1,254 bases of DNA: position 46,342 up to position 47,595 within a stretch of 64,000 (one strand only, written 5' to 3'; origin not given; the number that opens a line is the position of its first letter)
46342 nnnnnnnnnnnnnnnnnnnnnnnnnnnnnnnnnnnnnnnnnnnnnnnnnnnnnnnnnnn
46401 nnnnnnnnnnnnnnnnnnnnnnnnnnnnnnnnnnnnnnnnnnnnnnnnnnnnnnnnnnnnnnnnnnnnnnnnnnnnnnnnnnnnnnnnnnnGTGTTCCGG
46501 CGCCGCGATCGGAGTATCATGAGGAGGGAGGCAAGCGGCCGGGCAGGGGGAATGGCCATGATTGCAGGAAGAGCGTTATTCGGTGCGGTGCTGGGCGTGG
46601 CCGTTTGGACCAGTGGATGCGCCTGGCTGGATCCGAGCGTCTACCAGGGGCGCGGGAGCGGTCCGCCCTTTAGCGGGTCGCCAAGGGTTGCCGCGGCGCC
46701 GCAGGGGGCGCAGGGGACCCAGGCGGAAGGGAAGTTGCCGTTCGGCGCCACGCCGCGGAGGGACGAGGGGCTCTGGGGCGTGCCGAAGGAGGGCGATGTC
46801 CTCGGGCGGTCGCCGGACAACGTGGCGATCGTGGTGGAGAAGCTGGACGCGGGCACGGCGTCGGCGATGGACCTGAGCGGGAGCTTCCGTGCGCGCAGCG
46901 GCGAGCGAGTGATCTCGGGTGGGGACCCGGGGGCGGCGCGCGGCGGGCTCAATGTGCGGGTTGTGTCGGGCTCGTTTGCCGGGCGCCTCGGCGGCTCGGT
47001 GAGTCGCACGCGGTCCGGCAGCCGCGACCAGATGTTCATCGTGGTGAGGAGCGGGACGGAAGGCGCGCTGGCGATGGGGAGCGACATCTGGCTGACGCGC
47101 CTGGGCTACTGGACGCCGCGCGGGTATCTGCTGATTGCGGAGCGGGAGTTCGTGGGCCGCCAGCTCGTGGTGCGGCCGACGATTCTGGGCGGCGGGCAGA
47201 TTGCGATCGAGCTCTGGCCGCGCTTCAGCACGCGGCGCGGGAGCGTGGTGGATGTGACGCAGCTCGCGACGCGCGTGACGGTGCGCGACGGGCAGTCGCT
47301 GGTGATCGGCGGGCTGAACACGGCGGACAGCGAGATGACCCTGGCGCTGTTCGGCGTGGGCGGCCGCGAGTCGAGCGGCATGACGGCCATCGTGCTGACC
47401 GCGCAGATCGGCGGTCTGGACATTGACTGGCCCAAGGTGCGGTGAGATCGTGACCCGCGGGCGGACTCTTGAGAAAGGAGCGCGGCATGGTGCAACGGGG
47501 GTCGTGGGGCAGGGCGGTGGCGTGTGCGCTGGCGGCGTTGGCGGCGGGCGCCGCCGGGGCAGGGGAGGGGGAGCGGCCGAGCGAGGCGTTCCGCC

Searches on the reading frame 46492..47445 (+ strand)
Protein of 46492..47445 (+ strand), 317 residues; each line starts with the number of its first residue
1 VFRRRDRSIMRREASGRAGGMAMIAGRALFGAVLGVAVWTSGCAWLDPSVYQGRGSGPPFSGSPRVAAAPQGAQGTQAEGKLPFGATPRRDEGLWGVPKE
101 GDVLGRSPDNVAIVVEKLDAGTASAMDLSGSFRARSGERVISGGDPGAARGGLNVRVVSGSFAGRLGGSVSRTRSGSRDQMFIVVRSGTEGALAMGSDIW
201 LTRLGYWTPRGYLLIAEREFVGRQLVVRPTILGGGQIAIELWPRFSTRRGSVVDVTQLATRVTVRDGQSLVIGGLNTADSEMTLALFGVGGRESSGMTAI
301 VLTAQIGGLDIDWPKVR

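Call 98: search_protein_families(library=pfam, proteins=[window:46492-47445:+], max_evalue=0.001)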
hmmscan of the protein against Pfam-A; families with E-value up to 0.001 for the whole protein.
window:46492-47445:+ (317 aa): 1 family
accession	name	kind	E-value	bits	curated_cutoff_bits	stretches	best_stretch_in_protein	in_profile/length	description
PF00263.26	Secretin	-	8.5e-07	29.2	27.5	1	216-281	52-128/169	Bacterial type II and III secretion system protein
